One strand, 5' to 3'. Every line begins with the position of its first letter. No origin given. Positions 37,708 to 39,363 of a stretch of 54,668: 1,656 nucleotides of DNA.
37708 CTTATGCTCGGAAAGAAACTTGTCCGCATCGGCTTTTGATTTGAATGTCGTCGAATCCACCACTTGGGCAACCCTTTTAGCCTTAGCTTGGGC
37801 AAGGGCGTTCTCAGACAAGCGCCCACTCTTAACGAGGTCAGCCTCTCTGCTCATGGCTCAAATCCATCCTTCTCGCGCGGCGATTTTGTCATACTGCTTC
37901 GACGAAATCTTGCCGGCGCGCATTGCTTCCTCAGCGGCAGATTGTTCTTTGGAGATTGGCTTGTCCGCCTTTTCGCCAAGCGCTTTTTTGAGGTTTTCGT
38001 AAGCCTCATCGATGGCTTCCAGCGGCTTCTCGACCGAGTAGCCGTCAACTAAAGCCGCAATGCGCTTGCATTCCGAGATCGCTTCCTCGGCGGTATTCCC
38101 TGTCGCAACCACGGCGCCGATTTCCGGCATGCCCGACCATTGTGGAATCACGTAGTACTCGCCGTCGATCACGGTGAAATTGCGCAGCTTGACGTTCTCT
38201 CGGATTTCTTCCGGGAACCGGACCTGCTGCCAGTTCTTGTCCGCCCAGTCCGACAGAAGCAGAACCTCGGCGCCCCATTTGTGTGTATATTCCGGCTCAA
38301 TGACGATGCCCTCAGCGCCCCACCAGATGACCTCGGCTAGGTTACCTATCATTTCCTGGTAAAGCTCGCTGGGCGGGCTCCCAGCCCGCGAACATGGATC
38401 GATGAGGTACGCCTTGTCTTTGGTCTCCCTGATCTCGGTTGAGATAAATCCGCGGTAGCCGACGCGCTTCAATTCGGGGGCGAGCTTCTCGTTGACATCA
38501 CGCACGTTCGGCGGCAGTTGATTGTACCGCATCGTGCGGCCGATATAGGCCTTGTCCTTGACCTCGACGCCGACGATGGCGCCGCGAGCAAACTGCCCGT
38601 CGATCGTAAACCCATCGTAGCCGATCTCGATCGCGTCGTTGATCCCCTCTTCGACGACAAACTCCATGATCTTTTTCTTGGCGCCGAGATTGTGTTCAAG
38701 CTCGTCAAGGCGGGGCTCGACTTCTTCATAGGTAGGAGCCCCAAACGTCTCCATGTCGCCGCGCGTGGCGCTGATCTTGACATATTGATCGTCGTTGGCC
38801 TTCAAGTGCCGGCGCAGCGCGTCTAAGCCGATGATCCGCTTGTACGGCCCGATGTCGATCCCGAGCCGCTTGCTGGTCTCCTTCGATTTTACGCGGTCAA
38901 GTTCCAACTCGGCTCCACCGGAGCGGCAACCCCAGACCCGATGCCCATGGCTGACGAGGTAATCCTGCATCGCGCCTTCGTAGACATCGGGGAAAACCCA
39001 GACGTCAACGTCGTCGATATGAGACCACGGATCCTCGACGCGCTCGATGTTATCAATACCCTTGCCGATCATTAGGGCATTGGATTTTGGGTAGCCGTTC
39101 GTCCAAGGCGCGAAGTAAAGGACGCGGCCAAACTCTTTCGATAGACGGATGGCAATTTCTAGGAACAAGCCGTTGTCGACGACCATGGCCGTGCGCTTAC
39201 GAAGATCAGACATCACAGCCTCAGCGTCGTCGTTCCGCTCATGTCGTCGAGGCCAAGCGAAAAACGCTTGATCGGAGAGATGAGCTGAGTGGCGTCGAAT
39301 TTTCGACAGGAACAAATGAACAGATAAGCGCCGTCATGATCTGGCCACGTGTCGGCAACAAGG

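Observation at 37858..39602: AdoMetDC-like pyruvoyl proenzyme fused in an operon to an ATP-grasp ligase, between terminase and portal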

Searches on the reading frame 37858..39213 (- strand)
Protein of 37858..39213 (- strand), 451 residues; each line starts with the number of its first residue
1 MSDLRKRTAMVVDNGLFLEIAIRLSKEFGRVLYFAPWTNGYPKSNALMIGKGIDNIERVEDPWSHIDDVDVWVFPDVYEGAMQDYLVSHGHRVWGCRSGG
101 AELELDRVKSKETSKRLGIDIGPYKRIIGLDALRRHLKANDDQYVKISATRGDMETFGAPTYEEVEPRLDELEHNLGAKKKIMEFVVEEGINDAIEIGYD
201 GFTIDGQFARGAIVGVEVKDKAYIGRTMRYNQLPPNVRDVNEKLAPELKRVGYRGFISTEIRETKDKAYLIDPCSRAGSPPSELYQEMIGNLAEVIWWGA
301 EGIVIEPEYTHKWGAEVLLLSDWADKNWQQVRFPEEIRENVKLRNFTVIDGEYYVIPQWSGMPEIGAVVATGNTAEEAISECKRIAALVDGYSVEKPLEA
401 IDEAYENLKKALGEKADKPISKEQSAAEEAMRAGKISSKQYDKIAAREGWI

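Call 3: search_protein_families(library=pfam, proteins=[window:37858-39213:-], max_evalue=1)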
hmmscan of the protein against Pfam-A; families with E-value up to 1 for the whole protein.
window:37858-39213:- (451 aa): 1 family
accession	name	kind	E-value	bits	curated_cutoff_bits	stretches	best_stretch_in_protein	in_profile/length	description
PF18603.7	LAL_C2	-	0.2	12.4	29.4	1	365-389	49-73/78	L-amino acid ligase C-terminal domain 2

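Call 4: search_protein_families(library=phrogs, proteins=[window:37858-39213:-], max_evalue=0.01)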
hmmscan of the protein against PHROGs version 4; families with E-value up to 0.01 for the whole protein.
window:37858-39213:- (451 aa): 0 families

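Call 5: find_homologous_proteins(query=window:37858-39213:-)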
Query window:37858-39213:- (451 aa): 723 proteins with E <= 0.001 among 8000 candidates; the best 120 are listed.
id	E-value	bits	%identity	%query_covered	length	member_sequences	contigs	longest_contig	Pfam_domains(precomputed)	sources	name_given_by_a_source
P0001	0.0e+0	1028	100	100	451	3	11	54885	-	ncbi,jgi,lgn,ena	jgi:predicted RNase H-like HicB family nuclease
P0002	1.3e-282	956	91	100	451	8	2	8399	-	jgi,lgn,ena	jgi:hypothetical protein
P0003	4.3e-213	727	71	99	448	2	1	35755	-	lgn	-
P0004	5.0e-209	713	67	100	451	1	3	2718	-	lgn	-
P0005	4.4e-208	710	69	98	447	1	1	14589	-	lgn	-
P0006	4.5e-208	710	69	98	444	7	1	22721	-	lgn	-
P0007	1.1e-206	705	69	98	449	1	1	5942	-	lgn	-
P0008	2.8e-206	704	68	99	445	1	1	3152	-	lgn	-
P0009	5.1e-206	703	69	99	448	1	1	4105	-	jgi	jgi:hypothetical protein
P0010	8.8e-206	702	68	99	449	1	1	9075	-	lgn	-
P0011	1.0e-205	702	69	99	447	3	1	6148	-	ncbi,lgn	-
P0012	1.6e-205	702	68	99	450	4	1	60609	-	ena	-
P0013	2.2e-205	701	68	98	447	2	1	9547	-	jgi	jgi:hypothetical protein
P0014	8.2e-205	699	69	99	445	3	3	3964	-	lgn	-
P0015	8.4e-205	699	68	99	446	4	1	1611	-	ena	-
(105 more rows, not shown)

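Call 12: search_solved_structures(query=A2, max_evalue=10, show_alignments=2)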
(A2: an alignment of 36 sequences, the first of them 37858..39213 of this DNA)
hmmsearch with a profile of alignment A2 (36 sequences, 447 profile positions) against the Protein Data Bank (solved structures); distinct sequences matched with E-value up to 10: 13.
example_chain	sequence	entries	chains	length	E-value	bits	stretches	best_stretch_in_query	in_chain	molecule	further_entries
2yw2_A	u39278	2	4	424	0.0011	20.9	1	65-158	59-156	Phosphoribosylamine--glycine ligase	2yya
1vkz_A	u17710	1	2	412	0.0029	19.4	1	248-321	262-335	Phosphoribosylamine--glycine ligase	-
3mjf_A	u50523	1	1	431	0.0037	19.1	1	250-389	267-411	Phosphoribosylamine--glycine ligase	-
5vev_A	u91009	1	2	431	0.0045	18.8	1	248-319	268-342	Phosphoribosylamine--glycine ligase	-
9k9w_M2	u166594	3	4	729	0.024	16.4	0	370-446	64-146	Glr2806 protein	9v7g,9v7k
5ocp_A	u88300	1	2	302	0.48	12.1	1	116-174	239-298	Periplasmic binding protein/LacI transcriptional regulator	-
7jxg_A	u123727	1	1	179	0.57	11.9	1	136-207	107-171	1,2-dihydroxy-3-keto-5-methylthiopentene dioxygenase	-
4qgn_A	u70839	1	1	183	0.6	11.8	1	136-207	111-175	1,2-dihydroxy-3-keto-5-methylthiopentene dioxygenase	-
5i8s_A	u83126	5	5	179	0.6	11.8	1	137-164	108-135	1,2-dihydroxy-3-keto-5-methylthiopentene dioxygenase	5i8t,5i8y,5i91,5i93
1vr3_A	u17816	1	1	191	0.67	11.6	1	137-164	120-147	Acireductone dioxygenase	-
2xcl_A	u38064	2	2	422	0.67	11.6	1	79-139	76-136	PHOSPHORIBOSYLAMINE--GLYCINE LIGASE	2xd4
1kj8_A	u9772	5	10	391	1.2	10.8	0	312-363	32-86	phosphoribosylglycinamide formyltransferase 2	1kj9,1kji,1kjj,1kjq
1eyz_A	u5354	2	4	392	1.2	10.8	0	312-363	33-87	PHOSPHORIBOSYLGLYCINAMIDE FORMYLTRANSFERASE 2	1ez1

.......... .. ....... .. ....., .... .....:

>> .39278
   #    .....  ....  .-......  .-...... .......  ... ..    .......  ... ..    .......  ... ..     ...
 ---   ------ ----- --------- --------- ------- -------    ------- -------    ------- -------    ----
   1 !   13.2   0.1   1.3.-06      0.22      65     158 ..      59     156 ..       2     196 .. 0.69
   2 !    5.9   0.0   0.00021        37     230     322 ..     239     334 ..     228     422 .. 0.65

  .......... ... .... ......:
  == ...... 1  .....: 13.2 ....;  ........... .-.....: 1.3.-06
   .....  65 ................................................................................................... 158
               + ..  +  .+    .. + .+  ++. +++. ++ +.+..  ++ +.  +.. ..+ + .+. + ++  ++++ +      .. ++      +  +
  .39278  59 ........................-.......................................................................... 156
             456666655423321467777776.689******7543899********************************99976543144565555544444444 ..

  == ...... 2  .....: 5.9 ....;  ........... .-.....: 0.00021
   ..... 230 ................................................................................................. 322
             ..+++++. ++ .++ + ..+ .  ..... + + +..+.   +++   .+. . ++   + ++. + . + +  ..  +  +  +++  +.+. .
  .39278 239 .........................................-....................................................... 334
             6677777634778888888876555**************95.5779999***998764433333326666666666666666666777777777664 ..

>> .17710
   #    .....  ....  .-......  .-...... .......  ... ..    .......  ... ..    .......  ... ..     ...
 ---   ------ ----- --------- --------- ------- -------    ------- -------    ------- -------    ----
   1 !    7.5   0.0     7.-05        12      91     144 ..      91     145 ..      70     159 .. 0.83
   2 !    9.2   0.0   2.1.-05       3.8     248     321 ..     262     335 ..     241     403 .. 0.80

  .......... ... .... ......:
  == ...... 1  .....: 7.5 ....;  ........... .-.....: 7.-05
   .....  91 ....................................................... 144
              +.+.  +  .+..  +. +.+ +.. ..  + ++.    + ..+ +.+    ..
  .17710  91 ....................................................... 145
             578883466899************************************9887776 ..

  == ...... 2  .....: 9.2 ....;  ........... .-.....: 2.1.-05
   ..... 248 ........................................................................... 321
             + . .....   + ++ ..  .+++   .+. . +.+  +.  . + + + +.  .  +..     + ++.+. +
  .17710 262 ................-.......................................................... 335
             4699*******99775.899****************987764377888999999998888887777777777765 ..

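Call 14: search_dna_similar(query=window:37858-39213:-, collection=phages, mode=protein, max_rows=30)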
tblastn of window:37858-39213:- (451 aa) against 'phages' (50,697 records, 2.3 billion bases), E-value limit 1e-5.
Records with a match: 3; places in all: 3; records where one place covers at least 80% of the query: 3.
Best place of each record, by identity: <60% 3.
By first word of the organism name: Aquificae 2; Thermocrinis 1.
By host as written in the record: Aquificae 2; Thermocrinis 1.
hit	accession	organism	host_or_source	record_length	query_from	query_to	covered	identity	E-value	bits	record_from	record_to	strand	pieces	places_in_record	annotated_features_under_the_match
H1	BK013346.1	Aquificae Joseph's Coat Spring virus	Aquificae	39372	4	415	91%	27.0%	3e-32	135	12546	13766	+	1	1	conserved hypothetical protein (x2) | hypothetical protein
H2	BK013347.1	Thermocrinis Great Boiling Spring virus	Thermocrinis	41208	9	410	89%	27.6%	9e-30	128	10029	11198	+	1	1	phosphoribosylaminoimidazole carboxylase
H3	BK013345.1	Aquificae Conch Spring virus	Aquificae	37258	26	412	86%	21.8%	3e-7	59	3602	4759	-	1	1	phosphoribosylamine-glycine ligase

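Call 17: get_annotated_region(hit=H1, flank=6000)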
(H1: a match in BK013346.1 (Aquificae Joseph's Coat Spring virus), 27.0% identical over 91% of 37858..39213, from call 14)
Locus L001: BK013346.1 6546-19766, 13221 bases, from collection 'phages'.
description: TPA_asm: Aquificae Joseph's Coat Spring virus strain AJCSV JC39 genomic sequence.
organism: Aquificae Joseph's Coat Spring virus (NCBI taxid 2770616)
taxonomy: Viruses
host: Aquificae; source: hot spring; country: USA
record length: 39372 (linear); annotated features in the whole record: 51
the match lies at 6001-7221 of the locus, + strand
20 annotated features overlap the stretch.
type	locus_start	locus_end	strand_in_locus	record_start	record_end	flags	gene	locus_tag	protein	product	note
CDS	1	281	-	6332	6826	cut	-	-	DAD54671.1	ATPase/kinase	Ga0080003_100023142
CDS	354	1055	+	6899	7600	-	-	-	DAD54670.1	conserved hypothetical protein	Ga0080003_100023141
CDS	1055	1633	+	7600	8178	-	-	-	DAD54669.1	conserved hypothetical protein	Ga0080003_100023140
CDS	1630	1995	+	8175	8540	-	-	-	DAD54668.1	hypothetical protein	Ga0080003_100023139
CDS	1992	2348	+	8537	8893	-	-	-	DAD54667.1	conserved hypothetical protein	Ga0080003_100023138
CDS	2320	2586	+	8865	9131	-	-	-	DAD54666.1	conserved hypothetical protein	Ga0080003_100023137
CDS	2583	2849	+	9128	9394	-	-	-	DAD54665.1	putative holin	Ga0080003_100023136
CDS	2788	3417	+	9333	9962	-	-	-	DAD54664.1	lytic transglycosylase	Ga0080003_100023135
CDS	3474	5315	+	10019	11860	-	-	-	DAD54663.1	portal protein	Ga0080003_100023134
CDS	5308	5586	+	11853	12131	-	-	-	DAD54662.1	hypothetical protein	Ga0080003_100023133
CDS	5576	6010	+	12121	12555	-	-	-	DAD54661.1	conserved hypothetical protein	Ga0080003_100023132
CDS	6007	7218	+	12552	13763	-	-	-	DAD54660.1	conserved hypothetical protein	Ga0080003_100023131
CDS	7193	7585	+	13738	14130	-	-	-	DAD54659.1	hypothetical protein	Ga0080003_100023130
CDS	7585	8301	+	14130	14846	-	-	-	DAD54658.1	hypothetical protein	Ga0080003_100023129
CDS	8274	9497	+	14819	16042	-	-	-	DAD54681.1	conserved hypothetical protein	Ga0080003_100023128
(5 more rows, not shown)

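Call 18: get_annotated_region(hit=H2, flank=6000)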
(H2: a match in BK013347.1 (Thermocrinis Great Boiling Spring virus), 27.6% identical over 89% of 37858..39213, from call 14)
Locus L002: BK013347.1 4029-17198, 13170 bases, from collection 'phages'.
description: TPA_asm: Thermocrinis Great Boiling Spring virus strain TGBSV GBS41 genomic sequence.
organism: Thermocrinis Great Boiling Spring virus (NCBI taxid 2770617)
taxonomy: Viruses
host: Thermocrinis; source: hot spring; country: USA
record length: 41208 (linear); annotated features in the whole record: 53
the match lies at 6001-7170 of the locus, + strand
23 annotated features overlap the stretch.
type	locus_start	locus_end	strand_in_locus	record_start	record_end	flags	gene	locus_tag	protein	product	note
CDS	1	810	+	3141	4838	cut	-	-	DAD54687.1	T7 tail fiber protein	Ga0097684_10000095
CDS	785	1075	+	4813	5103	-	-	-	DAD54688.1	hypothetical protein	Ga0097684_10000096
CDS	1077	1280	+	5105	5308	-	-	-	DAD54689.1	hypothetical protein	Ga0097684_10000097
CDS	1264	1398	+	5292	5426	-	-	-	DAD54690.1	hypothetical protein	Ga0097684_10000098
CDS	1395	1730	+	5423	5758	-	-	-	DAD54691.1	conserved hypothetical protein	Ga0097684_10000099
CDS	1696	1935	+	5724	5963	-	-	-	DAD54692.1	conserved hypothetical protein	Ga0097684_100000910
CDS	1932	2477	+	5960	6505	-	-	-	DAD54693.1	thymidylate kinase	Ga0097684_100000911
CDS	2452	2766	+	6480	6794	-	-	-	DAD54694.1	hypothetical protein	Ga0097684_100000912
CDS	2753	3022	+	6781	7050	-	-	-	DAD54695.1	putative holin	-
CDS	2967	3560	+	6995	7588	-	-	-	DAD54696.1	lytic transglycosylase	Ga0097684_100000913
CDS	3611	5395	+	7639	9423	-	-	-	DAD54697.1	portal protein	Ga0097684_100000914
CDS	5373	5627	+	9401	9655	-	-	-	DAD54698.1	hypothetical protein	Ga0097684_100000915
CDS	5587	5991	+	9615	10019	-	-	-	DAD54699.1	conserved hypothetical protein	Ga0097684_100000916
CDS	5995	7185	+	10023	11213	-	-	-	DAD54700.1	phosphoribosylaminoimidazole carboxylase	Ga0097684_100000917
CDS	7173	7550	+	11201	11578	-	-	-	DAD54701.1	conserved hypothetical protein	Ga0097684_100000918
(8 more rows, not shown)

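Call 21: get_annotated_region(hit=H3, flank=6000)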
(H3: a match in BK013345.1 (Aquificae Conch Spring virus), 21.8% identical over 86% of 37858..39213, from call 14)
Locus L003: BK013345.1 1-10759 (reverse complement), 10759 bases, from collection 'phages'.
description: TPA_asm: Aquificae Conch Spring virus strain ACSV Conch37 genomic sequence.
organism: Aquificae Conch Spring virus (NCBI taxid 2770615)
taxonomy: Viruses
host: Aquificae; source: hot spring; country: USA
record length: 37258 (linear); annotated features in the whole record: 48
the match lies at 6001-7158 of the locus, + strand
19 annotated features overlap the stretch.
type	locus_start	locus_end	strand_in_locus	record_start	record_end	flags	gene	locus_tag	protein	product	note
CDS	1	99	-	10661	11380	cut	-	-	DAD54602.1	hypothetical protein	Ga0080008_15384820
CDS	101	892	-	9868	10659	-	-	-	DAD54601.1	apolipoprotein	Ga0080008_15384819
CDS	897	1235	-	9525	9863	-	-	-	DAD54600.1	hypothetical protein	Ga0080008_15384818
CDS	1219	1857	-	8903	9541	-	-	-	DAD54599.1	conserved hypothetical protein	Ga0080008_15384817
CDS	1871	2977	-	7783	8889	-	-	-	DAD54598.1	major capsid protein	Ga0080008_15384816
CDS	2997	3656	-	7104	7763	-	-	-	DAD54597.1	conserved hypothetical protein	Ga0080008_15384815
CDS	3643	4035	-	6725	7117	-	-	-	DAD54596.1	hypothetical protein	Ga0080008_15384814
CDS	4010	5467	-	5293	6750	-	-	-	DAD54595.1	phage terminase large subunit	Ga0080008_15384813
CDS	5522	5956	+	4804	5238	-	-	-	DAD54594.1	hypothetical protein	Ga0080008_15384812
CDS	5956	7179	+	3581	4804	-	-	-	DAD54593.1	phosphoribosylamine-glycine ligase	Ga0080008_15384811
CDS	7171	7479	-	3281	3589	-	-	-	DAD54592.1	hypothetical protein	Ga0080008_15384810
CDS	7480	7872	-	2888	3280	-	-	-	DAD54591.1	hypothetical protein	Ga0080008_1538489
CDS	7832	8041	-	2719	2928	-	-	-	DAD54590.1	hypothetical protein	Ga0080008_1538488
CDS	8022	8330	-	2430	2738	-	-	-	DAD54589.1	hypothetical protein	Ga0080008_1538487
CDS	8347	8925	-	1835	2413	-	-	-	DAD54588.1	lytic transglycosylase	Ga0080008_1538486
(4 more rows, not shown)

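Call 25: predict_structure(alignment_id=A2)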
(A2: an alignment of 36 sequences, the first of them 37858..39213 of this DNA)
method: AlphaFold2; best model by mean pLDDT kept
length: 451 residues; sequences in the alignment: 36
mean_pLDDT: 90.4   pTM: 0.89
mean pLDDT of the five models: 90.4, 90.3, 88.8, 88.7, 88.7
residues with pLDDT >= 90: 307; 70-90: 125; 50-70: 18; < 50: 1
segments of 3 or more residues with pLDDT < 50: none
pLDDT, mean of each block of 10 residues (from residue 1): 89 91 96 81 77 93 94 93 96 95 89 95 94 97 82 71 92 86 91 88 94 90 93 92 96 94 90 80 88 97 94 95 91 96 94 88 89 95 98 95 95 77 84 86 86 72
secondary structure, 60 per line:
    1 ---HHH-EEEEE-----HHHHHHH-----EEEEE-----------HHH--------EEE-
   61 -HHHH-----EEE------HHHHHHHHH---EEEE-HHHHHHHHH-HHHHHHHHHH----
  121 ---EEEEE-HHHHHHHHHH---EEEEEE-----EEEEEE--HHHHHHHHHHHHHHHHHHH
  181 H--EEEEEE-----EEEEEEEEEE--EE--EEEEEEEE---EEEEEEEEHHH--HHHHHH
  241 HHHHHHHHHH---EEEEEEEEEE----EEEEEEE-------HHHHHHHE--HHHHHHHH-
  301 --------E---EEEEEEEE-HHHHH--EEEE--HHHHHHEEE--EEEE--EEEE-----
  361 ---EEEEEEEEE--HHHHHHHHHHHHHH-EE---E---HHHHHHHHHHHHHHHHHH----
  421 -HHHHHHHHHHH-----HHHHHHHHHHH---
elements in order: E8-12 H18-24 E30-34 E57-59 H62-65 E71-73 H80-88 E92-95 H97-105 H107-116 E124-128 H130-139 E143-148 E154-159 H162-181 E184-189 E195-204 E211-218 E222-229 H235-250 E254-263 E268-274 H282-288 H292-299 E313-320 H322-326 E329-332 H335-340 E341-343 E346-349 E352-355 E364-372 H375-388 H399-416 H422-432 H438-448

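Call 28: fold_search(model_id=the predicted structure, library=pdb)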
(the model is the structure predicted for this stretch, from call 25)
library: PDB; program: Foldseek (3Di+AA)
matches with E <= 10: 1806; with E <= 0.001: 526
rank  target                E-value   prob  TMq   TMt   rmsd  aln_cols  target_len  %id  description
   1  2yw2_A                1.6e-18  1.00  0.67  0.71   4.5       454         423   14  Crystal structure of GAR synthetase from Aquifex aeolicus in complex with ATP (released 2007-10-23)
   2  2yrx                  2.1e-18  1.00  0.62  0.65   6.2       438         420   15  Crystal structure of GAR synthetase from Geobacillus kaustophilus (released 2007-10-09)
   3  2qk4_B                5.2e-18  1.00  0.65  0.69   5.5       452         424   16  Human glycinamide ribonucleotide synthetase (released 2007-07-24)
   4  7lvo                  6.6e-18  1.00  0.66  0.68   5.3       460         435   16  Cryptococcus neoformans GAR synthetase (released 2021-08-25)
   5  5vev_B                6.6e-18  1.00  0.62  0.68   5.7       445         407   13  Crystal Structure of Phosphoribosylamine-glycine Ligase from Neisseria gonorrhoeae (released 2017-04-12)
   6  3lp8                  1.5e-17  1.00  0.64  0.68   5.3       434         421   15  Crystal structure of phosphoribosylamine-glycine ligase from Ehrlichia chaffeensis (released 2010-02-23)
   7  3mjf                  3.1e-17  1.00  0.60  0.62   7.0       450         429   15  Phosphoribosylamine-glycine ligase from Yersinia pestis (released 2010-05-26)
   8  2yrw                  3.5e-17  1.00  0.61  0.66   6.3       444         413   16  Crystal structure of GAR synthetase from Geobacillus kaustophilus (released 2007-10-09)
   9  2ys6                  7.5e-17  1.00  0.62  0.65   6.3       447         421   15  Crystal structure of GAR synthetase from Geobacillus kaustophilus (released 2007-10-09)
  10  1vkz_A                7.5e-17  1.00  0.60  0.68   5.9       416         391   15  Crystal structure of Phosphoribosylamine--glycine ligase (TM1250) from Thermotoga maritima at 2.30 A resolution (released 2004-08-24)
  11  2qk4_A                1.1e-16  1.00  0.62  0.66   5.5       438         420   16  Human glycinamide ribonucleotide synthetase (released 2007-07-24)
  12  5vev_A                3.9e-16  1.00  0.63  0.69   5.4       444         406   14  Crystal Structure of Phosphoribosylamine-glycine Ligase from Neisseria gonorrhoeae (released 2017-04-12)
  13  2ip4_A                2.3e-15  1.00  0.59  0.63   6.3       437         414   16  Crystal Structure of Glycinamide Ribonucleotide Synthetase from Thermus thermophilus HB8 (released 2007-10-30)
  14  1gso                  3.1e-15  1.00  0.60  0.64   5.9       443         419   14  GLYCINAMIDE RIBONUCLEOTIDE SYNTHETASE (GAR-SYN) FROM E. COLI. (released 1998-12-09)
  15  1ulz                  4.4e-15  1.00  0.52  0.52   9.5       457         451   15  Crystal structure of the biotin carboxylase subunit of pyruvate carboxylase (released 2004-03-09)
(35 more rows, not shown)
